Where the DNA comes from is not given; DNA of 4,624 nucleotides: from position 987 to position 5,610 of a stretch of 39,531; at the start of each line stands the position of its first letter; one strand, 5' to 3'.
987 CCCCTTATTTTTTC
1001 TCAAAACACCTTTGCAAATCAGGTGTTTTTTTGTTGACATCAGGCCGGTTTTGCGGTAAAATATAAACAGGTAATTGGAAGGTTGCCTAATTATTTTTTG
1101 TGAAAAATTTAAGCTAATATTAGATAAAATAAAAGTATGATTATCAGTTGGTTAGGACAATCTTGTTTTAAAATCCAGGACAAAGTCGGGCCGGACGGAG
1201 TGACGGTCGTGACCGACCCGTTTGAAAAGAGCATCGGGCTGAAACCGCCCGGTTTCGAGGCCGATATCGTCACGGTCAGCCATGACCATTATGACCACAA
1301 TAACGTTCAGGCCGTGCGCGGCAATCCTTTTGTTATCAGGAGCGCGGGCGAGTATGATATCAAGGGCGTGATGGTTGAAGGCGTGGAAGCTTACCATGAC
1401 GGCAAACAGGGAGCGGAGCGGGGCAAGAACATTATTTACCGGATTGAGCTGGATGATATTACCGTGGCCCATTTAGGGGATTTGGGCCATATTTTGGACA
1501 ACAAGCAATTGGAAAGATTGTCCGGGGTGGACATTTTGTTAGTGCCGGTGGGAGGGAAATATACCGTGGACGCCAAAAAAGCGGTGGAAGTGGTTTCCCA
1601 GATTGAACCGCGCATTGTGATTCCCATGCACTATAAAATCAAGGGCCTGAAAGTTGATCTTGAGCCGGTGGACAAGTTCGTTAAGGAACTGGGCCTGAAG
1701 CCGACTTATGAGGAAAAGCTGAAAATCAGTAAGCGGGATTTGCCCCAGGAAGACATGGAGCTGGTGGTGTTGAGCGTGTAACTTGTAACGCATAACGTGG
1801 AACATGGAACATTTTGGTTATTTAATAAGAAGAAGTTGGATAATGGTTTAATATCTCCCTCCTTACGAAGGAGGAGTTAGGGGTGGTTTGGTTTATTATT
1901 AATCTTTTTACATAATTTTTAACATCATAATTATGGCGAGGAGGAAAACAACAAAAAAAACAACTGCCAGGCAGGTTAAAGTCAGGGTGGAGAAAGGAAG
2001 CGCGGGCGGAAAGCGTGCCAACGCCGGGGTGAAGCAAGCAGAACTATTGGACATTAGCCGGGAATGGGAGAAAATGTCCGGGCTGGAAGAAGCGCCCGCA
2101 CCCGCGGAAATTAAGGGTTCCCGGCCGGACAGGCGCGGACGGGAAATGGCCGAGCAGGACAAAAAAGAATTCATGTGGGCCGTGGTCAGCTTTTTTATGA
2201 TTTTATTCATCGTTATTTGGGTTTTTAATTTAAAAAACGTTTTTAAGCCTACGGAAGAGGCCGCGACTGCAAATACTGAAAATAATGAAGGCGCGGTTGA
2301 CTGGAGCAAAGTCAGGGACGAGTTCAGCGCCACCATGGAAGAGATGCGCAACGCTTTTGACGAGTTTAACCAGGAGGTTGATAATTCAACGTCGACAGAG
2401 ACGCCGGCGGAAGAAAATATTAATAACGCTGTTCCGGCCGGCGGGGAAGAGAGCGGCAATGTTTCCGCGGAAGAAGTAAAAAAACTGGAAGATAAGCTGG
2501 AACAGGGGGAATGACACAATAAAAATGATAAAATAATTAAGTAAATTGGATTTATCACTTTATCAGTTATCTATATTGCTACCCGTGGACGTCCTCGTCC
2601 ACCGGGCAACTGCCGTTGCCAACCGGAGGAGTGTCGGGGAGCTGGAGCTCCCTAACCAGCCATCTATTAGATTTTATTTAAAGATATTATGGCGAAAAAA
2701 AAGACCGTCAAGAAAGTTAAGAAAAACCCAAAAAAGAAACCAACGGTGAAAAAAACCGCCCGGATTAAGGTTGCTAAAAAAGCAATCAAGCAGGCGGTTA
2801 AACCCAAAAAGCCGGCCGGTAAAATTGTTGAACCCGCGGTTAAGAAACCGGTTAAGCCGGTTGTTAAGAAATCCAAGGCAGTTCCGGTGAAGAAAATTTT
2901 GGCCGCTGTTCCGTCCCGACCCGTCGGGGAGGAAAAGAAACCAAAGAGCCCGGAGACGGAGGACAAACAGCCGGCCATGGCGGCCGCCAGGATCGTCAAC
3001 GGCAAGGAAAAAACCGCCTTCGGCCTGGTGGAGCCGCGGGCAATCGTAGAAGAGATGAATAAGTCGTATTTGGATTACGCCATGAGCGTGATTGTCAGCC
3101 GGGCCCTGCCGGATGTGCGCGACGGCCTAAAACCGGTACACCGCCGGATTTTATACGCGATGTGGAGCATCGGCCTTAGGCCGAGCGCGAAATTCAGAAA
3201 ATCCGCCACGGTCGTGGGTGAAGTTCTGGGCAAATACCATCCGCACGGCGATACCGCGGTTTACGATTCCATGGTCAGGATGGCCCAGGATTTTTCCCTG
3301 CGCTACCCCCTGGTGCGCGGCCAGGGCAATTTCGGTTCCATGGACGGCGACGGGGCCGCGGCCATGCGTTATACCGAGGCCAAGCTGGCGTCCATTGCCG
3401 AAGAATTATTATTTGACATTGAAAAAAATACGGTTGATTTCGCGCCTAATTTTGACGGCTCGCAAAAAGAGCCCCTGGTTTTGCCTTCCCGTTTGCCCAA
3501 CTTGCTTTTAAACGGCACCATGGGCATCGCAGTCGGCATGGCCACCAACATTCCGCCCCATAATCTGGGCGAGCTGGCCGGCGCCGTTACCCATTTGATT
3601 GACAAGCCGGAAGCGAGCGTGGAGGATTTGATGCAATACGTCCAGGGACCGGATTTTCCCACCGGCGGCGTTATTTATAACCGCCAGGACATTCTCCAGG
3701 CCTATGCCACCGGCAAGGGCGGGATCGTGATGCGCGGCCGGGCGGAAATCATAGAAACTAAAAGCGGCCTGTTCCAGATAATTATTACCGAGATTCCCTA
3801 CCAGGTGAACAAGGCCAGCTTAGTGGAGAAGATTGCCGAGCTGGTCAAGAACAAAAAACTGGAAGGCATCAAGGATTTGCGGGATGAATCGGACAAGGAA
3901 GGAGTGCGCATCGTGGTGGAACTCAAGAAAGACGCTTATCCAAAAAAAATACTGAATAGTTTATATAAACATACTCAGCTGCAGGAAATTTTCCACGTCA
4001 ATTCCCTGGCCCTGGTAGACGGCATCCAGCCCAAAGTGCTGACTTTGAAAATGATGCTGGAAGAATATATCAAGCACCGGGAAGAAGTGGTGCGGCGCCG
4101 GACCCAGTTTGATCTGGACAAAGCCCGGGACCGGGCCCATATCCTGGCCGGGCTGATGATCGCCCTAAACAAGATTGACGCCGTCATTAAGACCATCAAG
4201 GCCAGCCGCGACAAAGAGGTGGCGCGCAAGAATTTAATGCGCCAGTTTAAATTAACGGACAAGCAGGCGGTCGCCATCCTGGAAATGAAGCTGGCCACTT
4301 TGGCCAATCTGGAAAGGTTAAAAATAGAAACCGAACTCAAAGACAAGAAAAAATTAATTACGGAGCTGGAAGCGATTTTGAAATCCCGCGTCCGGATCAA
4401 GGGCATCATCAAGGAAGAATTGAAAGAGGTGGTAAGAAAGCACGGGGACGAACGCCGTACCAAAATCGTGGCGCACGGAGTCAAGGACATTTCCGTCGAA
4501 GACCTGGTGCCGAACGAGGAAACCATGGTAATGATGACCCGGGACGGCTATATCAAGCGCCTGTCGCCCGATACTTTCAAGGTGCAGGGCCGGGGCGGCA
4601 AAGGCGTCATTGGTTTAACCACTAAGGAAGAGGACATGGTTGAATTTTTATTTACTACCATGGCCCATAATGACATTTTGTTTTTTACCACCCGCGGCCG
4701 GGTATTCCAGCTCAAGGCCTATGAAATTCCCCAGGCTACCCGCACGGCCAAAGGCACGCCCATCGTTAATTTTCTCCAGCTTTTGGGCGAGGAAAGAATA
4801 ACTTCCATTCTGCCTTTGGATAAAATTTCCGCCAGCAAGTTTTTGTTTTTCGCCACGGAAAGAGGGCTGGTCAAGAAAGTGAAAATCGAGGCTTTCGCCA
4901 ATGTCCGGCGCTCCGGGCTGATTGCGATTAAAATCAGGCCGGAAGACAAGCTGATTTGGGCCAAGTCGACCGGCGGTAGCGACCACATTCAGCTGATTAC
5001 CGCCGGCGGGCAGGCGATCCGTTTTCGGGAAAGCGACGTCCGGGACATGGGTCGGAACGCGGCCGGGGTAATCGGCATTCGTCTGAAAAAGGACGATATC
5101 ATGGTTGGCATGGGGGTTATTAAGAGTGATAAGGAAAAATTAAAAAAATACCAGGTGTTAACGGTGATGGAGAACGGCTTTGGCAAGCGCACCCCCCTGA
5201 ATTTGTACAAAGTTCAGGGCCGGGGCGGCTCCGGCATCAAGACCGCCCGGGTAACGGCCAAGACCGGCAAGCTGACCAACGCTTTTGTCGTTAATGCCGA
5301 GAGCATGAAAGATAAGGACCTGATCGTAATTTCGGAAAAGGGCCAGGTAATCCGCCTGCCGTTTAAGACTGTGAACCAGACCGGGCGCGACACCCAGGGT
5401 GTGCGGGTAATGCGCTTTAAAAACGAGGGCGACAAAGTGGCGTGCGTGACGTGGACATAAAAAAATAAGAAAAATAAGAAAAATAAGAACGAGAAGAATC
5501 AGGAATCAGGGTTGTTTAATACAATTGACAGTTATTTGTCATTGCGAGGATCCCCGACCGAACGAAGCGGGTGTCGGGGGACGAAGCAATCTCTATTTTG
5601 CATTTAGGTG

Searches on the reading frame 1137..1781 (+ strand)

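Call 99: search_protein_families(library=pfam, proteins=[window:1137-1781:+], max_evalue=0.00001)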
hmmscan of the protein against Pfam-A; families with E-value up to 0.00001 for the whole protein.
window:1137-1781:+ (214 aa): 2 families
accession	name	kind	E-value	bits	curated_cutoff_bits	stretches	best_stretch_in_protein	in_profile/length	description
PF13483.12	Lactamase_B_3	-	2.2e-55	187.4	24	1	3-165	2-160/160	Beta-lactamase superfamily domain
PF12706.13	Lactamase_B_2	-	1.1e-13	51.7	27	1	71-166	94-200/200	Beta-lactamase superfamily domain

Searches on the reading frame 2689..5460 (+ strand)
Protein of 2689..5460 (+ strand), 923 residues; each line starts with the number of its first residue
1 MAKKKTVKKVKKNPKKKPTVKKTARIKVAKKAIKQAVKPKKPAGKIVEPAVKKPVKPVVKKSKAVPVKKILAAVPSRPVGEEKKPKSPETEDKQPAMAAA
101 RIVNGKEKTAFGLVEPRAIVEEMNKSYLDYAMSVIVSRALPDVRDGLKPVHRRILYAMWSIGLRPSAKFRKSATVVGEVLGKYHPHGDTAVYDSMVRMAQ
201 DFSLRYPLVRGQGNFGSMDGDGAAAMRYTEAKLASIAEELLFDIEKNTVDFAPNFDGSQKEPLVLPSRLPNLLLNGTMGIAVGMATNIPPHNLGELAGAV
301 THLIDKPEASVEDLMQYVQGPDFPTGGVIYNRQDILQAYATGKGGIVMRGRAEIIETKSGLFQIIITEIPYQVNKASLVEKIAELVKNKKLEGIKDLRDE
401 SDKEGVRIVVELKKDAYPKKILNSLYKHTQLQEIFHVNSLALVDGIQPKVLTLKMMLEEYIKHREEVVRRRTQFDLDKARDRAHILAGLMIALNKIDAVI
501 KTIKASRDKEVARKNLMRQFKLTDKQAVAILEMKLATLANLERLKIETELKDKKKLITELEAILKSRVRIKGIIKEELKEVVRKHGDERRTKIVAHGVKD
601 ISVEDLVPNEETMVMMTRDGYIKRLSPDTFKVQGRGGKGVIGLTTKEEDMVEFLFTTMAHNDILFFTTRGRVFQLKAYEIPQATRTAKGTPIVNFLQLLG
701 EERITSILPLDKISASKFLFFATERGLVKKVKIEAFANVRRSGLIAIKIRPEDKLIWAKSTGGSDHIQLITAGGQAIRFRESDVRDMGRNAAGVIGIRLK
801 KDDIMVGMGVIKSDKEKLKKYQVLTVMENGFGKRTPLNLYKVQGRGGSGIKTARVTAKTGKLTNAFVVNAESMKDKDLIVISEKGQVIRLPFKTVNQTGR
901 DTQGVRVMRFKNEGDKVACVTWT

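Call 99: search_protein_families(library=pfam, proteins=[window:2689-5460:+], max_evalue=0.00001)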
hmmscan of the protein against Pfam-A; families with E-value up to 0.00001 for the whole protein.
window:2689-5460:+ (923 aa): 2 families
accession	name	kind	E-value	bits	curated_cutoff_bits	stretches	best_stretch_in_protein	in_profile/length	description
PF00521.26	DNA_topoisoIV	-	7.8e-166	552.7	31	1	138-579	1-432/432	DNA gyrase/topoisomerase IV, subunit A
PF03989.18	DNA_gyraseA_C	-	1.3e-65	217.1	27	6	769-811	5-47/48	DNA gyrase C-terminal domain, beta-propeller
